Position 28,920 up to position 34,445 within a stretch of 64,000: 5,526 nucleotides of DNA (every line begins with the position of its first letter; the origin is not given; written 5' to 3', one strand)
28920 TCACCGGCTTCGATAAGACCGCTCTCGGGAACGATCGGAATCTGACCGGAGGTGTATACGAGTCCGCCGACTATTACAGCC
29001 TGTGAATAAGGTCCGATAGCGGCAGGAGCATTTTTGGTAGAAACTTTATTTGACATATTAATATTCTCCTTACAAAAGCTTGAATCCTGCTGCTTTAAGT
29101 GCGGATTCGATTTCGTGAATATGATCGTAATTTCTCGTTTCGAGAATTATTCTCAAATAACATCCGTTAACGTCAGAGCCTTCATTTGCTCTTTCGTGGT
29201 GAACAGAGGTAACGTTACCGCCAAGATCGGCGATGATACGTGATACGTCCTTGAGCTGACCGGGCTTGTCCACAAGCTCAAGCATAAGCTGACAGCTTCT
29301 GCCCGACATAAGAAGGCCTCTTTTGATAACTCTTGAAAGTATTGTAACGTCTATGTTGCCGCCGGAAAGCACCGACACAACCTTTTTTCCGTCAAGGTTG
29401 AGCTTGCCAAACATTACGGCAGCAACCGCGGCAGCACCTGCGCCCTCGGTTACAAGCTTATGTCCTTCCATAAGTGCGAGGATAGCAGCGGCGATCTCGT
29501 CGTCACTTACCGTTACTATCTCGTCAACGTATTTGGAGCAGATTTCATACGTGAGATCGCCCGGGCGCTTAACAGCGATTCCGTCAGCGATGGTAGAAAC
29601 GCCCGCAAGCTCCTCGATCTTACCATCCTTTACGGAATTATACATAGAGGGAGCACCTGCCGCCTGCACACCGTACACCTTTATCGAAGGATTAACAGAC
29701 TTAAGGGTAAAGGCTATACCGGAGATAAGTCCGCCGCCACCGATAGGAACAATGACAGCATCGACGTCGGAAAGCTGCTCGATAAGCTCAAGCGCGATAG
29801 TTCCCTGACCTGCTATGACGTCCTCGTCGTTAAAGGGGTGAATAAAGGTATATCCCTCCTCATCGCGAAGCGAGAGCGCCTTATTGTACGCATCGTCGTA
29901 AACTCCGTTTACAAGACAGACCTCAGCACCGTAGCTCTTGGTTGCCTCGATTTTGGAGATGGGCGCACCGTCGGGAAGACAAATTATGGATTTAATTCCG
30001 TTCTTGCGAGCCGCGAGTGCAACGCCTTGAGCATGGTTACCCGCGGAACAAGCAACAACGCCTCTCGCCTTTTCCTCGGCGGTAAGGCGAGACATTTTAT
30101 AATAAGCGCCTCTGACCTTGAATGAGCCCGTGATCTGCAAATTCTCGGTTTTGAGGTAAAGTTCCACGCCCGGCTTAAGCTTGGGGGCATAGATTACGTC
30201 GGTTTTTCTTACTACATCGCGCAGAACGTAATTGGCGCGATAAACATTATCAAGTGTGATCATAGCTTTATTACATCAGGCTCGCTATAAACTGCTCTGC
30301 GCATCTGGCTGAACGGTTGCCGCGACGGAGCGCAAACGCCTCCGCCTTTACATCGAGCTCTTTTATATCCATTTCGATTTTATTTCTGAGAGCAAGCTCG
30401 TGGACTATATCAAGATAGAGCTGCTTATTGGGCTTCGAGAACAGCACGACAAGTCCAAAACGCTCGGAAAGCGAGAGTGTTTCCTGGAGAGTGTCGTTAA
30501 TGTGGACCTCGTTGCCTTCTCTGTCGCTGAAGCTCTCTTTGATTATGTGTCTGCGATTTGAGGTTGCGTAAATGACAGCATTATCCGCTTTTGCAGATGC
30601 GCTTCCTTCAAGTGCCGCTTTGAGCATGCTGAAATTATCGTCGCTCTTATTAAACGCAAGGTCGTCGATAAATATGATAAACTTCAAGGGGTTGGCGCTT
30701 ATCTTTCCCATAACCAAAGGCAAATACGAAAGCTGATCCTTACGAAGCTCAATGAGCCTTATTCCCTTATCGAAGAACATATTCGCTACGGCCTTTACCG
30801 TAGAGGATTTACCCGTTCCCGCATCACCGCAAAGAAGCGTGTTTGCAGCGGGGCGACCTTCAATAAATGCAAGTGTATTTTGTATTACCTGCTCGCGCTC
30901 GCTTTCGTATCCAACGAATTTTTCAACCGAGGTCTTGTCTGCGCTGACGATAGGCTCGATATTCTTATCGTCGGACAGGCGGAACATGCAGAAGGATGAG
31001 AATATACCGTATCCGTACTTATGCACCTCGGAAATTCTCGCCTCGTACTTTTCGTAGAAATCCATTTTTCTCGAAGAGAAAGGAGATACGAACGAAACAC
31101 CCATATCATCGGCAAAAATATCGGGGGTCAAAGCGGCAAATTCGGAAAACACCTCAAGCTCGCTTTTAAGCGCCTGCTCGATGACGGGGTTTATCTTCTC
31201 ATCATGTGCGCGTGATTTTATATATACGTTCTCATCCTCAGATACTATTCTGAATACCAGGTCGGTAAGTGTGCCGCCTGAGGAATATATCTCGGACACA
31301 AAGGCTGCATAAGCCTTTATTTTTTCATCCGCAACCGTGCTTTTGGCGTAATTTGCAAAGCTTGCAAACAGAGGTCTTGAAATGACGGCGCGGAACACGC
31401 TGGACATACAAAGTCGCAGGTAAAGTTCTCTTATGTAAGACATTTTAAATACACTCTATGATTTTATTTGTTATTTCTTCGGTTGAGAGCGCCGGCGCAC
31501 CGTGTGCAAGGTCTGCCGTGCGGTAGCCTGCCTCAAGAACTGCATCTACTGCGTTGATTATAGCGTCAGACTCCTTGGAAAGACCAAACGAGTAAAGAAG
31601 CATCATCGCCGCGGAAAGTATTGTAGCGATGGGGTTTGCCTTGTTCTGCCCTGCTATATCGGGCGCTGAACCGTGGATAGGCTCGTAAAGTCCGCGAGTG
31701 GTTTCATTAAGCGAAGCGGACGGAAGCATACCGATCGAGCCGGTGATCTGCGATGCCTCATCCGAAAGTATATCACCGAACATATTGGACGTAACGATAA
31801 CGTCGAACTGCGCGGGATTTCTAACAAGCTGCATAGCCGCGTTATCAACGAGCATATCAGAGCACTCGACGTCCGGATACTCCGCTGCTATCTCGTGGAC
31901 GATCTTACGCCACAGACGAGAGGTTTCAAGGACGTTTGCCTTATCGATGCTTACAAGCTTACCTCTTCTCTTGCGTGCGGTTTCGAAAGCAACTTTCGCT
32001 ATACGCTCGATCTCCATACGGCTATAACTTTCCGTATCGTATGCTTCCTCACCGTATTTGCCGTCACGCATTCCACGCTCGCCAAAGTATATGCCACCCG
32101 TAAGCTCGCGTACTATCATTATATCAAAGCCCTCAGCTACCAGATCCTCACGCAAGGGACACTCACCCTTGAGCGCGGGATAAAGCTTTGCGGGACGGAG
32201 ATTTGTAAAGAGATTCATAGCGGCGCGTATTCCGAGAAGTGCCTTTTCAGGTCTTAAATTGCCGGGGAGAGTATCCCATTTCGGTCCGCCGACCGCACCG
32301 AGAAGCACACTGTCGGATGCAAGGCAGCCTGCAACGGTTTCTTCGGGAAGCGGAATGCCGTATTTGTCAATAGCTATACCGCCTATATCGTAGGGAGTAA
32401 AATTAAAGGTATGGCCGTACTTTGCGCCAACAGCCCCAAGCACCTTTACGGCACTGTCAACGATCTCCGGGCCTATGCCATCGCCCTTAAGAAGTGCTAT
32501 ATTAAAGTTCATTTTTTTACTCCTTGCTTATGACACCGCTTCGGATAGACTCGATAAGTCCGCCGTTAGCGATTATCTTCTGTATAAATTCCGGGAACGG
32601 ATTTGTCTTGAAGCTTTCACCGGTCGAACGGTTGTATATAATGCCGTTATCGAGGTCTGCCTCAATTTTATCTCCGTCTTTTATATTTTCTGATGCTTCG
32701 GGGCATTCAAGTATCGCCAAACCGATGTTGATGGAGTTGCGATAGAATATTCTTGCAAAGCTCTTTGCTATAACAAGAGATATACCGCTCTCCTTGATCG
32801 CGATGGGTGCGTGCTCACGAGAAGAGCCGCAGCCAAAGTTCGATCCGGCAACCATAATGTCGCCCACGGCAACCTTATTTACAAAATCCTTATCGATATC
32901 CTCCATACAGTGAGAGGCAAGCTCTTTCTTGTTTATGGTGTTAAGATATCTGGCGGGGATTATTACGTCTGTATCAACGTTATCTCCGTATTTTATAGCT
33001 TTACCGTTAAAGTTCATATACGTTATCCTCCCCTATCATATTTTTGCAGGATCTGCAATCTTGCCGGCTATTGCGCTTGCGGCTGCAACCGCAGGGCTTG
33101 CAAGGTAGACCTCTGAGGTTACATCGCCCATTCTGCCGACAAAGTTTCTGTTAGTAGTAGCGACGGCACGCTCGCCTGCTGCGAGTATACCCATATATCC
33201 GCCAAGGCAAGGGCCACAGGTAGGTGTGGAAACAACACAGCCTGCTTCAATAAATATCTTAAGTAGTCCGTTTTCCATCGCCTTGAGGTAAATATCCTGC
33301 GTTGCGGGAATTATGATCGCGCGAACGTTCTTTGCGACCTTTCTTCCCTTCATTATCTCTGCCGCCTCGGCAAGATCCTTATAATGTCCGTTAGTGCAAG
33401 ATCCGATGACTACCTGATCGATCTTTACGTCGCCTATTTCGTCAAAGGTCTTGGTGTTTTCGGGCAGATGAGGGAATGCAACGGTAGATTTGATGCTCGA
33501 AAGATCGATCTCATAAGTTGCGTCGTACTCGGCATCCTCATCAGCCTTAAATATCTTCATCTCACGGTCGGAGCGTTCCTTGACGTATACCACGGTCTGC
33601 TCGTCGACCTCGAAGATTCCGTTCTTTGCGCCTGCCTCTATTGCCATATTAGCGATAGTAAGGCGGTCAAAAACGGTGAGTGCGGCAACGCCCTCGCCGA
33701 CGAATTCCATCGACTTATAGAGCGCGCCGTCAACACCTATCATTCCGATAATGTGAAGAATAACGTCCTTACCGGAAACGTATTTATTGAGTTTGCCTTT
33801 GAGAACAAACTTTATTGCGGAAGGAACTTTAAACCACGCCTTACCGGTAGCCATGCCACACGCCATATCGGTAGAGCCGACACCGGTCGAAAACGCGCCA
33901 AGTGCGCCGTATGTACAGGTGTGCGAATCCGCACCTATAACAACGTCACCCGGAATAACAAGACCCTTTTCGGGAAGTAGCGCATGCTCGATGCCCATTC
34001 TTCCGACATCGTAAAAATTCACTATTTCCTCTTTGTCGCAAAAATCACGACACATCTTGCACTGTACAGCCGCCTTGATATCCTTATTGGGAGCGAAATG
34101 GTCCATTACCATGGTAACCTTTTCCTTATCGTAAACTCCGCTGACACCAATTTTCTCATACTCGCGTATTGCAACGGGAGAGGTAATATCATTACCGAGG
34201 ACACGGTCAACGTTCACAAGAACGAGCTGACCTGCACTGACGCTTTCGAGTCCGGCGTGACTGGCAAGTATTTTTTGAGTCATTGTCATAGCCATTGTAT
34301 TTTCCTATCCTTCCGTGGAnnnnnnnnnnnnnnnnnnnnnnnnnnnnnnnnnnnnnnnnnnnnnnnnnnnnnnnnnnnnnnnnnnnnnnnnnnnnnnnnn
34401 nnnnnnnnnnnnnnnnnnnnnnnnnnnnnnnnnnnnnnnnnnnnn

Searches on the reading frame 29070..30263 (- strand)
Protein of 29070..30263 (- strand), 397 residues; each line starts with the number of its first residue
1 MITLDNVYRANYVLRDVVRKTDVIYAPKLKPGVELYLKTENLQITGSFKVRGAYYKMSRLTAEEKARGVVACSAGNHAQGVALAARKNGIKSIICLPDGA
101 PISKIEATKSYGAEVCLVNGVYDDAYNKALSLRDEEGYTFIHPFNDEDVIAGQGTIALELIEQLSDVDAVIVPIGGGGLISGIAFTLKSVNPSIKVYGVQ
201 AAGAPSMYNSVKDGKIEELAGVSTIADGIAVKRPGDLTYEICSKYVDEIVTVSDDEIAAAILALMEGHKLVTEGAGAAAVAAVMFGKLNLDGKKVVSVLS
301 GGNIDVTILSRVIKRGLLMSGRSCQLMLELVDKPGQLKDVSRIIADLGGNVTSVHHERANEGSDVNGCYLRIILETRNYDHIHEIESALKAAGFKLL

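Call 45: search_protein_families(library=pfam, proteins=[window:29070-30263:-], max_evalue=0.00001)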
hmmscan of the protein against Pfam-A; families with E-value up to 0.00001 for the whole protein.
window:29070-30263:- (397 aa): 2 families
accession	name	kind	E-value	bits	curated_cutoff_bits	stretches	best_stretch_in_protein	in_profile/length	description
PF00291.31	PALP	-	2e-90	303.6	35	1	16-301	3-295/295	Pyridoxal-phosphate dependent enzyme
PF01842.31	ACT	-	1.2e-06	28.7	27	1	326-384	3-56/66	ACT domain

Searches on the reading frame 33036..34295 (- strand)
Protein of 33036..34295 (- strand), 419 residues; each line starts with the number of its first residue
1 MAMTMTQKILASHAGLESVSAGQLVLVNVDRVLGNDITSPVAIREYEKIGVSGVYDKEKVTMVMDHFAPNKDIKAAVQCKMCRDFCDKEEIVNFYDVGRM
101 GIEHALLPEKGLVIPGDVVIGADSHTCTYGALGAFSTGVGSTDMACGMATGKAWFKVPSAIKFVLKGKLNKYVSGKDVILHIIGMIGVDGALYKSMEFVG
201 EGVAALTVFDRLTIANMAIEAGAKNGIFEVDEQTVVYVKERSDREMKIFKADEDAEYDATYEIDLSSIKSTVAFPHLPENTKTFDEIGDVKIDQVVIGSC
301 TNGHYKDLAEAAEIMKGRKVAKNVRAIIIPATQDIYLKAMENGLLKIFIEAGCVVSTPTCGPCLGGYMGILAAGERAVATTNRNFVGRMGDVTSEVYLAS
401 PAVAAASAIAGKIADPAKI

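Call 45: search_protein_families(library=pfam, proteins=[window:33036-34295:-], max_evalue=0.00001)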
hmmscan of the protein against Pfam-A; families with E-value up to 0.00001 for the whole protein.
window:33036-34295:- (419 aa): 1 family
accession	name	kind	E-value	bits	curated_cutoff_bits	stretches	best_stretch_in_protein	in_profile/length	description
PF00330.25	Aconitase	-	6e-103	345.7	28.7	2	7-283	1-302/463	Aconitase family (aconitate hydratase)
